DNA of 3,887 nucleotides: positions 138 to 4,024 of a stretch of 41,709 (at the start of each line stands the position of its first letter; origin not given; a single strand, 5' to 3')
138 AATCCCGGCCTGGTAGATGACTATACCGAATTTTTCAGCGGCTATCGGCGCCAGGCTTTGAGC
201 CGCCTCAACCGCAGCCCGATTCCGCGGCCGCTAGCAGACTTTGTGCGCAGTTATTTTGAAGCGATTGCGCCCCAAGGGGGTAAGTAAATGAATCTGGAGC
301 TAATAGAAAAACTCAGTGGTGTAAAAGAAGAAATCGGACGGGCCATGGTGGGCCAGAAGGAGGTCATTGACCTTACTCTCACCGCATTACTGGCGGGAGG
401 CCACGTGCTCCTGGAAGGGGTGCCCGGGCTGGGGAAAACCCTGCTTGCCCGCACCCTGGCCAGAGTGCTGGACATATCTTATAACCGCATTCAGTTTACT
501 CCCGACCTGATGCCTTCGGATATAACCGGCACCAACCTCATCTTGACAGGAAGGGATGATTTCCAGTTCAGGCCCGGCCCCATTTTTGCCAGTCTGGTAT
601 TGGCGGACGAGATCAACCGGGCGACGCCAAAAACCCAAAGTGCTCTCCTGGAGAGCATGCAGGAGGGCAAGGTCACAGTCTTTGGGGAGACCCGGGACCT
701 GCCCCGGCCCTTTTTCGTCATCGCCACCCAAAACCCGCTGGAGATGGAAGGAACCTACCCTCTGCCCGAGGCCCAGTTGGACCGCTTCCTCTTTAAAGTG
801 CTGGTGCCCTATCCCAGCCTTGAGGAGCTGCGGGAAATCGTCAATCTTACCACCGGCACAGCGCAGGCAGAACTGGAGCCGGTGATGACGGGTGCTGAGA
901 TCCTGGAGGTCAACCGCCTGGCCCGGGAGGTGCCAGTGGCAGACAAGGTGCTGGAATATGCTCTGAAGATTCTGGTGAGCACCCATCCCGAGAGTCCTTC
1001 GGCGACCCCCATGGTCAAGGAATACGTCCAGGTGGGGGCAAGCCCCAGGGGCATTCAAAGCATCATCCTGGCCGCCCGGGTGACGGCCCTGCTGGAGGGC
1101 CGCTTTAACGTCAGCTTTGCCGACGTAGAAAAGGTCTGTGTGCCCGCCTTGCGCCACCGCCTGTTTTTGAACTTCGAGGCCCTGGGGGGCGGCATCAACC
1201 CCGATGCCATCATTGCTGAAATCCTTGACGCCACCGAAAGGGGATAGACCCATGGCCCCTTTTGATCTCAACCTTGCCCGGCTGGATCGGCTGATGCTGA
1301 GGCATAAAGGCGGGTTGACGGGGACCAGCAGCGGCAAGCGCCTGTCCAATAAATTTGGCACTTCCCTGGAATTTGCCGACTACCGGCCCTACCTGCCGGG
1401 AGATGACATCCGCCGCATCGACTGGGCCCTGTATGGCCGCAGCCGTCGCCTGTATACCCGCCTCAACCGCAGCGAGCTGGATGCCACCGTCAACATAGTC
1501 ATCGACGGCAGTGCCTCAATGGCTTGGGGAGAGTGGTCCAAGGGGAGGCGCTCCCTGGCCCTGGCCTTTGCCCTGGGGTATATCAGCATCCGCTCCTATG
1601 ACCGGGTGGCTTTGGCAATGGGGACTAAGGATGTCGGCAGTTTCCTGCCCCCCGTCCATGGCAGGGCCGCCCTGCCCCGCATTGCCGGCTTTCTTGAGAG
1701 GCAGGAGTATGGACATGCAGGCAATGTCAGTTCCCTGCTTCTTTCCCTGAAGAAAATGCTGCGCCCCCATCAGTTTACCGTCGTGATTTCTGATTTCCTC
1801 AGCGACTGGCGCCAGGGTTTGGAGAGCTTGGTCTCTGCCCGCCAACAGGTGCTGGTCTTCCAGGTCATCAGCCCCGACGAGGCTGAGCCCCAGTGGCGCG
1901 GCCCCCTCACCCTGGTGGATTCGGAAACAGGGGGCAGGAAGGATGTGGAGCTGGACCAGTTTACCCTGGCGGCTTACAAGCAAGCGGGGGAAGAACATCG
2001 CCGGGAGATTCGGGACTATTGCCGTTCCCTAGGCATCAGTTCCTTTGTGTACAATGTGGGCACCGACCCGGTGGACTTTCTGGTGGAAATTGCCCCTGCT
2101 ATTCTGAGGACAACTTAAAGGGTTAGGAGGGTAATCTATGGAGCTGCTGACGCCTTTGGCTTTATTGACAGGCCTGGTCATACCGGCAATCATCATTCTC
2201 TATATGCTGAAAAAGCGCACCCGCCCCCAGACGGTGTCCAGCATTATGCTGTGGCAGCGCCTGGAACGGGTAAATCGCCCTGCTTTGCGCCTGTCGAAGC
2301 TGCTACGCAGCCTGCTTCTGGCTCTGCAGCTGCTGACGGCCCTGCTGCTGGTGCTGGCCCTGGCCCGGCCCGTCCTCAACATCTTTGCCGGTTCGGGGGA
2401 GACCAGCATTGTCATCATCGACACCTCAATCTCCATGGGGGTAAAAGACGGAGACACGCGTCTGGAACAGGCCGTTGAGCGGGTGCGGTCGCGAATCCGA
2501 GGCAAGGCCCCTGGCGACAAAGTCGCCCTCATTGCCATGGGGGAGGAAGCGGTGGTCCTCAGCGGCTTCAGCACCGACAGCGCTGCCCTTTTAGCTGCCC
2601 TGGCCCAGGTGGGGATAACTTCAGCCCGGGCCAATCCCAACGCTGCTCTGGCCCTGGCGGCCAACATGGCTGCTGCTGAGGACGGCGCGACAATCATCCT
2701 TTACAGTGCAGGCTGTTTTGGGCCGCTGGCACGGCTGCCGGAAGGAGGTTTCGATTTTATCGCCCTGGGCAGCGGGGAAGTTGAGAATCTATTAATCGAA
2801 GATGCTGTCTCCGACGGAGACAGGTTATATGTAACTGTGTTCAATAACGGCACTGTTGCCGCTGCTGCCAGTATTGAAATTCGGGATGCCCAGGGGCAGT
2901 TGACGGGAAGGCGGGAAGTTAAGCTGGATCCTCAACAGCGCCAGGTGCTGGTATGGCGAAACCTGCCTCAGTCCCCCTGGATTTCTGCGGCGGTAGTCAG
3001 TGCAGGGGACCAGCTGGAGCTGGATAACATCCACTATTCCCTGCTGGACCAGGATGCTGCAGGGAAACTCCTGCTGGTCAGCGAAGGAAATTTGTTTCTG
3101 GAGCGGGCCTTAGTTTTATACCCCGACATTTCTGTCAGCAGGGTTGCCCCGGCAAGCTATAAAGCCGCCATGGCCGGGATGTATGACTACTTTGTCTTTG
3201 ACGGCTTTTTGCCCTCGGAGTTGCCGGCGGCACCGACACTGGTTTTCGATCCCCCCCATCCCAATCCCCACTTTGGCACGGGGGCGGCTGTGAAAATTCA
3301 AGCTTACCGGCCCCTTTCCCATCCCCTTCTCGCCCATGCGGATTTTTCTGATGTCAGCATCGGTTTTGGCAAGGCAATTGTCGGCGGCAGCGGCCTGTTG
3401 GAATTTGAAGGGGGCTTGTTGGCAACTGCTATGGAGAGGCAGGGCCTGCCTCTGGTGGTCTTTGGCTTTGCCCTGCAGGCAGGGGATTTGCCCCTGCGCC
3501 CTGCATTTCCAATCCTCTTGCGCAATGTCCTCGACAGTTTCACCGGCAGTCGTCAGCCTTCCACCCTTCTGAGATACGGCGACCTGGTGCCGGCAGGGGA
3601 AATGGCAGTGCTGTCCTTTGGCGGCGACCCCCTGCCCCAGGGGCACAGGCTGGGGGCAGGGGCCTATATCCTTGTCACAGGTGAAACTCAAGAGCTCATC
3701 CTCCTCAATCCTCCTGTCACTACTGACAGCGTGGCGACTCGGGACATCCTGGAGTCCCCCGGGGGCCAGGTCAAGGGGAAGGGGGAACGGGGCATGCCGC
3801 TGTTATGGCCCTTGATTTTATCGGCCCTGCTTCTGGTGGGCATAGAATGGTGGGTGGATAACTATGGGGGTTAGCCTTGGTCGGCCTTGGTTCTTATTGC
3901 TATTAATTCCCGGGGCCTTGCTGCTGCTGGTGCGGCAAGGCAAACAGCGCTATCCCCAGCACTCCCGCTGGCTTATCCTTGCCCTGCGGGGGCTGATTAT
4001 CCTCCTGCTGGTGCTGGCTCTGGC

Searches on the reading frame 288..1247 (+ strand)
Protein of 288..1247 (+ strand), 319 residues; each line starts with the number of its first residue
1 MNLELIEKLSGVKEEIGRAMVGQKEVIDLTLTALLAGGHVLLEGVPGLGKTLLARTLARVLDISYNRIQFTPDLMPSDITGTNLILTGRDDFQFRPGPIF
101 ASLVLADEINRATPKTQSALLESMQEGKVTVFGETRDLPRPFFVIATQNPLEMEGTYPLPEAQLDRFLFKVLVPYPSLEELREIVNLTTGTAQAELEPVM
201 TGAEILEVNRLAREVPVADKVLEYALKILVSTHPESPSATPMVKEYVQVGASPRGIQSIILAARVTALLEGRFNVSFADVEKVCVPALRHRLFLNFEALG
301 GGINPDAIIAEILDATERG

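Call 79: search_protein_families(library=pfam, max_evalue=0.00001, proteins=[window:288-1247:+])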
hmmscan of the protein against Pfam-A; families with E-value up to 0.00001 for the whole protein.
window:288-1247:+ (319 aa): 6 families
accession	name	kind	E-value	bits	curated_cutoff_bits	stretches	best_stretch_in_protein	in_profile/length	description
PF07726.17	AAA_3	-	2.3e-63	212.4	27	1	39-169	1-131/131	ATPase family associated with various cellular activities (AAA)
PF17863.7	AAA_lid_2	-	4.6e-16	58.7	22.7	1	243-312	5-74/74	AAA lid domain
PF07728.20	AAA_5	-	2.4e-14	54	22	1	39-167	1-139/139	AAA domain (dynein-related subfamily)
PF20030.5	bpMoxR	-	1e-11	44.8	27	1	8-188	2-181/205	MoxR domain in the MoxR-vWA-beta-propeller ternary systems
PF00004.35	AAA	-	4.3e-06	27.6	21.2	0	40-173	1-129/131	ATPase family associated with various cellular activities (AAA)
PF00158.32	Sigma54_activat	-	9.9e-06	25.8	20.2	0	104-149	97-142/168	Sigma-54 interaction domain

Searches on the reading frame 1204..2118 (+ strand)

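Call 79: search_protein_families(library=pfam, max_evalue=0.00001, proteins=[window:1204-2118:+])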
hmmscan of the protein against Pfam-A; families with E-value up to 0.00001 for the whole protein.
window:1204-2118:+ (304 aa): 1 family
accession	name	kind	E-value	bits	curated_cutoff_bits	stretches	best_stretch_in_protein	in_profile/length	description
PF01882.25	DUF58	-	1.4e-35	122.9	23.4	1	59-267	1-215/216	Protein of unknown function DUF58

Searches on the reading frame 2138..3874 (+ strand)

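Call 79: search_protein_families(library=pfam, max_evalue=0.00001, proteins=[window:2138-3874:+])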
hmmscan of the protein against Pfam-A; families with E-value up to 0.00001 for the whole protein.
window:2138-3874:+ (578 aa): 2 families
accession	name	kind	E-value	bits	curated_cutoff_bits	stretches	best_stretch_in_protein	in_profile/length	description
PF07584.16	BatA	-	2.1e-13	51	25.9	1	1-78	1-77/77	Aerotolerance regulator N-terminal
PF13519.12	VWA_2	-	2.3e-13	51.1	27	1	91-190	2-104/107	von Willebrand factor type A domain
